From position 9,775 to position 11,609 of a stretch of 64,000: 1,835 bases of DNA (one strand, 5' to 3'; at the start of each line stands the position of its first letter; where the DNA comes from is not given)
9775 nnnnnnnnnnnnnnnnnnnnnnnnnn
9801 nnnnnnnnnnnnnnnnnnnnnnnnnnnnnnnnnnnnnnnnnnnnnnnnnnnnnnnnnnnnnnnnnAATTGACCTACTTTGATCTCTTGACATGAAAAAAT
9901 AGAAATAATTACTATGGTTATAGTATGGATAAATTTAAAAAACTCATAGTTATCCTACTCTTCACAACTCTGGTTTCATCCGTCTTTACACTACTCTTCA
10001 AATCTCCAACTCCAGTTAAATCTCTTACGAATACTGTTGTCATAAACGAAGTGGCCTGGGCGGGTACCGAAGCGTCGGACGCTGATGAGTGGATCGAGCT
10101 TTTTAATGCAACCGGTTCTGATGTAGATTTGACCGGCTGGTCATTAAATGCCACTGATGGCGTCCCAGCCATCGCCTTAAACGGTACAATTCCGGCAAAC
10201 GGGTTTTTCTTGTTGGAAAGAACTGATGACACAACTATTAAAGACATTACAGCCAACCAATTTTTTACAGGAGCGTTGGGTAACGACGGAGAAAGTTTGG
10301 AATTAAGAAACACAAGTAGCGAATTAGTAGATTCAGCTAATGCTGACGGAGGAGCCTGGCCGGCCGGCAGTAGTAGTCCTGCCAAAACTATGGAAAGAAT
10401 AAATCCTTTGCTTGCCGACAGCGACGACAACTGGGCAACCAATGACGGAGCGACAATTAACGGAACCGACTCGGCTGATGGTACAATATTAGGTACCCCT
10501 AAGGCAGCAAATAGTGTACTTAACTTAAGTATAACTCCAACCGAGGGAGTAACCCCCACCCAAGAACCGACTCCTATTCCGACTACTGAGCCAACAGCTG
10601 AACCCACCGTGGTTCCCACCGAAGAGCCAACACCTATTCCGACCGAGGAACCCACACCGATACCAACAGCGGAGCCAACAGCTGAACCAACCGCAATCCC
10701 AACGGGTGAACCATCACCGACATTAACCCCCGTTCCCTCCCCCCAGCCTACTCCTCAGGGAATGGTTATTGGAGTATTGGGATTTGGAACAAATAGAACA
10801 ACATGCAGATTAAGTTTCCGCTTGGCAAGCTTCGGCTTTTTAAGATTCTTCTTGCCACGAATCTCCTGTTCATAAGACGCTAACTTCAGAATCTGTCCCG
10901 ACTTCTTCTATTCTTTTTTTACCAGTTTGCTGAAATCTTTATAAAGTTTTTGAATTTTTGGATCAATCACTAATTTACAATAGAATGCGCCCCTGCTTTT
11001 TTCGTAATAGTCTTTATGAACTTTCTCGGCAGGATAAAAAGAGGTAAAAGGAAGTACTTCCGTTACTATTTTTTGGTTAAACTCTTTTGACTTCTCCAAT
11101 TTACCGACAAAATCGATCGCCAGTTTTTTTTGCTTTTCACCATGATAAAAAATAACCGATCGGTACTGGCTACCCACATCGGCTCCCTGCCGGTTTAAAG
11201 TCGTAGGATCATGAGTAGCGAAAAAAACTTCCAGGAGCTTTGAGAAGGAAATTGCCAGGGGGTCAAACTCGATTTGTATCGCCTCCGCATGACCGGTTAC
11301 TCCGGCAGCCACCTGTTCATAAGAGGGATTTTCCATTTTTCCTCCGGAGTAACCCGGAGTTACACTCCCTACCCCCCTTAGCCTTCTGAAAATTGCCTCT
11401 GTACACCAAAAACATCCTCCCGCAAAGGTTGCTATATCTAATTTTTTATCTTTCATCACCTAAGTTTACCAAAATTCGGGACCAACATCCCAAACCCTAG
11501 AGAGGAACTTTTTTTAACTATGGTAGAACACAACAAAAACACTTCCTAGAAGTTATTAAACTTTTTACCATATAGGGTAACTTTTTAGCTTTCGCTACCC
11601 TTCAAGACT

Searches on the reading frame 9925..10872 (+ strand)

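Call 43: search_protein_families(library=pfam, proteins=[window:9925-10872:+], max_evalue=0.001)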
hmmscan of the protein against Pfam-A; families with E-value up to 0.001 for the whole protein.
window:9925-10872:+ (316 aa): 2 families
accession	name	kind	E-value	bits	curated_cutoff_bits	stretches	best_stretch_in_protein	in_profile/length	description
PF00932.25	LTD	-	6.5e-13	49.4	34.3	1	35-138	5-105/109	Lamin Tail Domain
PF04886.17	PT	-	0.00012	22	26.2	0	211-245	2-36/36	PT disordered repeat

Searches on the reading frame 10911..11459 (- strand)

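Call 43: search_protein_families(library=pfam, proteins=[window:10911-11459:-], max_evalue=0.001)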
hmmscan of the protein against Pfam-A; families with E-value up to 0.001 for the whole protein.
window:10911-11459:- (183 aa): 1 family
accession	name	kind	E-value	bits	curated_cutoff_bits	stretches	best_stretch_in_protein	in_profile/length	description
PF01625.27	PMSR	-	5.6e-63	212.2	23.7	1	10-161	2-152/153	Peptide methionine sulfoxide reductase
